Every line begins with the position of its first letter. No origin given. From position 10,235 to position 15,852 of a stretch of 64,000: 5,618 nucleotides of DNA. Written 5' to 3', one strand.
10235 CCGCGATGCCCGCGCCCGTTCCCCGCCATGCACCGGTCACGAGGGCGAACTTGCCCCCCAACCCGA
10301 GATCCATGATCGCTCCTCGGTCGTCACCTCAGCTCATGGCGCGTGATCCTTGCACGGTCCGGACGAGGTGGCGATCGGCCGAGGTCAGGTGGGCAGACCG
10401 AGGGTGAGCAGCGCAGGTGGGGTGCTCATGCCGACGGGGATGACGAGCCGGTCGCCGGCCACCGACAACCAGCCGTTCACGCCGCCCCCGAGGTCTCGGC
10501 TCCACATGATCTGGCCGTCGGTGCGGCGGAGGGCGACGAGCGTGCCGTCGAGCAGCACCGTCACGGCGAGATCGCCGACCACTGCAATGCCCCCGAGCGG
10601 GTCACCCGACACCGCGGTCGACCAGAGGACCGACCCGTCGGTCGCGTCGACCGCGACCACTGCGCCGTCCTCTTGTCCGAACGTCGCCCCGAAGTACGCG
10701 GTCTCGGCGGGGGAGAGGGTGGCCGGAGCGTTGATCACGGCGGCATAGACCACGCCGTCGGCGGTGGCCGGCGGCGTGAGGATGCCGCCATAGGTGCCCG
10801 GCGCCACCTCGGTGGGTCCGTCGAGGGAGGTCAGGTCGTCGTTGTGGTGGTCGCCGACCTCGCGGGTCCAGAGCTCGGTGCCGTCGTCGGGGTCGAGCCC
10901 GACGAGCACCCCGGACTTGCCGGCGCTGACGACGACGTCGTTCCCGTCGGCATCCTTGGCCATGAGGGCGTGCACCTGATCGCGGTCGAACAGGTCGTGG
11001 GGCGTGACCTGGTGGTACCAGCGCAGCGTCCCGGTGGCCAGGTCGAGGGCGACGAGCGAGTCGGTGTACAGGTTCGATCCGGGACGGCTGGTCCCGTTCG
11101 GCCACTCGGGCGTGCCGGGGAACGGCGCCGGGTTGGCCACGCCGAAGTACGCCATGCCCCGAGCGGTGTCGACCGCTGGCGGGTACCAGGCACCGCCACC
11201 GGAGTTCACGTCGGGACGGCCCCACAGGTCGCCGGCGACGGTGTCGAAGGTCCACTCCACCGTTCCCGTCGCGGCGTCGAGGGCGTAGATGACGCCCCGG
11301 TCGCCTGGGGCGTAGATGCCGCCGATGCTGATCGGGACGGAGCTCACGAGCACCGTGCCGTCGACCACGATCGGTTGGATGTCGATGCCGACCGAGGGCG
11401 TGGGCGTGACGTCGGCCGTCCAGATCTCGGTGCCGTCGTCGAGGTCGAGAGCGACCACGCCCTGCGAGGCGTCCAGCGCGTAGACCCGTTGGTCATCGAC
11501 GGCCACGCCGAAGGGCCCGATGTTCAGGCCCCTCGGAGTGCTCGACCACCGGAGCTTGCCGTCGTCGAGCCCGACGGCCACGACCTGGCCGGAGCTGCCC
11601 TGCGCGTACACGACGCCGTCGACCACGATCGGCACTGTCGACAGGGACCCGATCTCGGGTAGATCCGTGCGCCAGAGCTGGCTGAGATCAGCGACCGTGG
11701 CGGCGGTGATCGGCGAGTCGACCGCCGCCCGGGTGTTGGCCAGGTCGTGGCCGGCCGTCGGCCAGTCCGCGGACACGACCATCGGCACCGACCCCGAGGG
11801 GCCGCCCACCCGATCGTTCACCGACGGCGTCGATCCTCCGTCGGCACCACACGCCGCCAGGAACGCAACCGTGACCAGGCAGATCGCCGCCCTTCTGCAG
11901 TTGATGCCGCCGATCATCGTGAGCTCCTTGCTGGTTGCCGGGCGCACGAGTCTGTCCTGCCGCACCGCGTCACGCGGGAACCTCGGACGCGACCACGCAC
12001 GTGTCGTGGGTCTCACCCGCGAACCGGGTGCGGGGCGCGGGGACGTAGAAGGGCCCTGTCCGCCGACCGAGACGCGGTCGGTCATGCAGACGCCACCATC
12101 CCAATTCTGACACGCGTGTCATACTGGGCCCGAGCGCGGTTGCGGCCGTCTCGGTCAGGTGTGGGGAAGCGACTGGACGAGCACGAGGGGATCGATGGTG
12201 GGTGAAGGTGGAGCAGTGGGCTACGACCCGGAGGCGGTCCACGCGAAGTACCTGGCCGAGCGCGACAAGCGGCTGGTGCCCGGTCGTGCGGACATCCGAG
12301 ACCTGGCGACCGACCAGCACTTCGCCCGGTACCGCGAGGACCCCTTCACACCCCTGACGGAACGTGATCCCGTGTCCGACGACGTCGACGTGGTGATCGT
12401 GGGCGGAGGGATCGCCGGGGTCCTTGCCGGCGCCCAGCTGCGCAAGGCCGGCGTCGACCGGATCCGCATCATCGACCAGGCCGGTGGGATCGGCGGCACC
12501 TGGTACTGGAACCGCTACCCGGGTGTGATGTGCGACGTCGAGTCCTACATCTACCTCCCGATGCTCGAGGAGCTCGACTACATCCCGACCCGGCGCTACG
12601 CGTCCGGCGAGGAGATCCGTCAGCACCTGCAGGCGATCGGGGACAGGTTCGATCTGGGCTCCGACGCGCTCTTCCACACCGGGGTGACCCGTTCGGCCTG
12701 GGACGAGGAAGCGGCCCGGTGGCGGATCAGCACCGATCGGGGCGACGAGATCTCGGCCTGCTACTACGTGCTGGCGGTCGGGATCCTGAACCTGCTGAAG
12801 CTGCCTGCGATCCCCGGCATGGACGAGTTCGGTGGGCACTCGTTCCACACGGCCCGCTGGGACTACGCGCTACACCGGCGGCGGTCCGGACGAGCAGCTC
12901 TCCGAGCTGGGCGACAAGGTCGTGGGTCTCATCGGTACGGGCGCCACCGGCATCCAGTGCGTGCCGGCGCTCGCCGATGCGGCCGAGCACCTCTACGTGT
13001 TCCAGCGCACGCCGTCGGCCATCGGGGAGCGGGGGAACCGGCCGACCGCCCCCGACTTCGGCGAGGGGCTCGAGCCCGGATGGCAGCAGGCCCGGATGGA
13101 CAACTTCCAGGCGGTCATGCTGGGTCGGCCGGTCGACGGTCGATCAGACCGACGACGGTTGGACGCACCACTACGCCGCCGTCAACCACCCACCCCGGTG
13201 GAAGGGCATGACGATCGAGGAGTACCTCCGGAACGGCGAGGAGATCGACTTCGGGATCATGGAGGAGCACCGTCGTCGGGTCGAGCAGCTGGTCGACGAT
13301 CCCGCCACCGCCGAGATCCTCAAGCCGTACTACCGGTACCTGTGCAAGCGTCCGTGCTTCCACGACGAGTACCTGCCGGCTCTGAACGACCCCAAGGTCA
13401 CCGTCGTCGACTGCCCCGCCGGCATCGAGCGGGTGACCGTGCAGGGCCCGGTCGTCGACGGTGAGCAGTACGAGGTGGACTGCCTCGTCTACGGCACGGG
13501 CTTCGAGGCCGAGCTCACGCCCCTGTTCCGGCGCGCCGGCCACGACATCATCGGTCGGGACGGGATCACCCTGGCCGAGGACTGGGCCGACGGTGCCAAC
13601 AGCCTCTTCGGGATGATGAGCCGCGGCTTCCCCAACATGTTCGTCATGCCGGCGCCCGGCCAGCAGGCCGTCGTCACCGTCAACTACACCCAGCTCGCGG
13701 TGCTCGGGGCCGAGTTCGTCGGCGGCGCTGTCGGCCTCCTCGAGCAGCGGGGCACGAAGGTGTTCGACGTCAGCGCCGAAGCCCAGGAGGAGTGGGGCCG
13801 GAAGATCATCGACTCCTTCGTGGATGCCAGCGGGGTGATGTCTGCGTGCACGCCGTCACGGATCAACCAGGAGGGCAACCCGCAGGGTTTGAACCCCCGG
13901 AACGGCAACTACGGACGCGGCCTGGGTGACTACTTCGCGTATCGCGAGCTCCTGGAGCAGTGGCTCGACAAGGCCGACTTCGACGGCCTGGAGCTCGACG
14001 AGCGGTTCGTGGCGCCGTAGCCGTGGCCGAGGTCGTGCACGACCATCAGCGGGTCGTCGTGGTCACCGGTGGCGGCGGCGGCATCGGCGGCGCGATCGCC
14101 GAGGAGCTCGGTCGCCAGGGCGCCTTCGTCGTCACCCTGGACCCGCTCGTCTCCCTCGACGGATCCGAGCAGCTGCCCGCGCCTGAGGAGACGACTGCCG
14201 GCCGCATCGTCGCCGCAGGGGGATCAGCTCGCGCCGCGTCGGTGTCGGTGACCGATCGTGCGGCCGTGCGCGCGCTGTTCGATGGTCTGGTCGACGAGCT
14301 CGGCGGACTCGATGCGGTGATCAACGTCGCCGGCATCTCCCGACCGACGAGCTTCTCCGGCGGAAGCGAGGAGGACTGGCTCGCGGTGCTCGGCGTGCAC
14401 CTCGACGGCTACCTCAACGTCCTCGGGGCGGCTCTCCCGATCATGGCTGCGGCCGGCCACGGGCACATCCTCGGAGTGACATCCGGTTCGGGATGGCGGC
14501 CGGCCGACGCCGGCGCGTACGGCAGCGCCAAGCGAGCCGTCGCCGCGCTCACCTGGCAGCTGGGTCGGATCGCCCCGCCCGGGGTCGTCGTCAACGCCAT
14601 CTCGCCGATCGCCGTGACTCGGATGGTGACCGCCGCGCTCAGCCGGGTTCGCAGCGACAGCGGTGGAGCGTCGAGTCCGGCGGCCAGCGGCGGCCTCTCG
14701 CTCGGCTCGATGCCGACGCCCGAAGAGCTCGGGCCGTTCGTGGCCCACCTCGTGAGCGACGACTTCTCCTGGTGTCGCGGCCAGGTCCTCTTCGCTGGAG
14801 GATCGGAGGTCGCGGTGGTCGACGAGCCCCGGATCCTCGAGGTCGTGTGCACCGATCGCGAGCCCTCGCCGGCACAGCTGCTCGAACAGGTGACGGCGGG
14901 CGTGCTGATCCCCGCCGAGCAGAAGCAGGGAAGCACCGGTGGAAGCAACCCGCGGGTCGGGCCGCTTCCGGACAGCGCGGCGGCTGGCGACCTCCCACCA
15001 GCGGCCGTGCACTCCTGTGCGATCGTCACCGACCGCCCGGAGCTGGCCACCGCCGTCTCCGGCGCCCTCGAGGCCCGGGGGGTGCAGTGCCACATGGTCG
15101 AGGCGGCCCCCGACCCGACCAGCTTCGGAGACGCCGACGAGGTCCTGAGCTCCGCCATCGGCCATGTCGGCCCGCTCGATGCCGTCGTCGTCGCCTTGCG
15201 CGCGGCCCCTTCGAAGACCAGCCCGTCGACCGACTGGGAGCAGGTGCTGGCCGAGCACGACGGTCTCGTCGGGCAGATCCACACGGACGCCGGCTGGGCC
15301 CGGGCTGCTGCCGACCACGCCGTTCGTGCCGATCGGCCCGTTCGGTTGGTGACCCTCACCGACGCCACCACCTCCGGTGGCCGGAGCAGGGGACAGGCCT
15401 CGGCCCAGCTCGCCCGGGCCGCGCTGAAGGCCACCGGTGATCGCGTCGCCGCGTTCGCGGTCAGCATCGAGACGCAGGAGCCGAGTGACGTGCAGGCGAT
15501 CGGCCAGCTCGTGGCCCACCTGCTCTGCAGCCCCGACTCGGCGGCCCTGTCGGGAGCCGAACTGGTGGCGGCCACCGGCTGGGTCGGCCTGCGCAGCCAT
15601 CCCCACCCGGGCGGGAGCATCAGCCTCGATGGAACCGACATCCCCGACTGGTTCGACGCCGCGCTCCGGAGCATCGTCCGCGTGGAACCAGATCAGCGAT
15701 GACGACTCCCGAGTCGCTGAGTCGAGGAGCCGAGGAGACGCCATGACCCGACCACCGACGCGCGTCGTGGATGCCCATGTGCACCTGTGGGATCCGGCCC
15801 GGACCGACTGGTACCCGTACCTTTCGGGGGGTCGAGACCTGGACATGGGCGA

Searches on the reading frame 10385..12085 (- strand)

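Call 41: search_protein_families(library=pfam, proteins=[window:10385-12085:-])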
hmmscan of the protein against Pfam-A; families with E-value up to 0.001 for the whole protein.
window:10385-12085:- (566 aa): 4 families
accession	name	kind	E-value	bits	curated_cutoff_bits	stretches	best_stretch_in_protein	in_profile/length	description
PF13360.13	PQQ_2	-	7.3e-41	140.8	27.6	5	133-247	12-123/233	Outer membrane protein assembly factor BamB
PF01011.28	PQQ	-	1.3e-35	123.7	26.7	2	196-407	121-337/595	Glucose/ethanol/alcohol dehydrogenase, beta-propeller domain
PF13570.13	Beta-prop_ACSF4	-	1.6e-16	61.1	133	1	378-546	15-187/329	Beta-alanine-activating enzyme, beta-propeller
PF25293.1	Beta-prop_EMC1_N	-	6.4e-06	26.4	34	0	474-534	41-105/219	EMC1 N-terminal beta-propeller domain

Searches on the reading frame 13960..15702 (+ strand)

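Call 16: search_protein_families(library=pfam, proteins=[window:13960-15702:+], max_evalue=0.01)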
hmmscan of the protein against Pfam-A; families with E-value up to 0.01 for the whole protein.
window:13960-15702:+ (580 aa): 4 families
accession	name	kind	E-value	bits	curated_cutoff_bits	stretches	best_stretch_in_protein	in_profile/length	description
PF00106.31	adh_short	-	8e-32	110.7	26.6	1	31-220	1-183/195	short chain dehydrogenase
PF13561.12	adh_short_C2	-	3.3e-30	105.8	27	1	41-279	7-231/236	Enoyl-(Acyl carrier protein) reductase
PF08659.16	KR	-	1.1e-09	38.9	22.6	1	33-212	3-174/180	KR domain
PF01370.27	Epimerase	-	0.00043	20.2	20.9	1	33-131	1-79/240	NAD dependent epimerase/dehydratase family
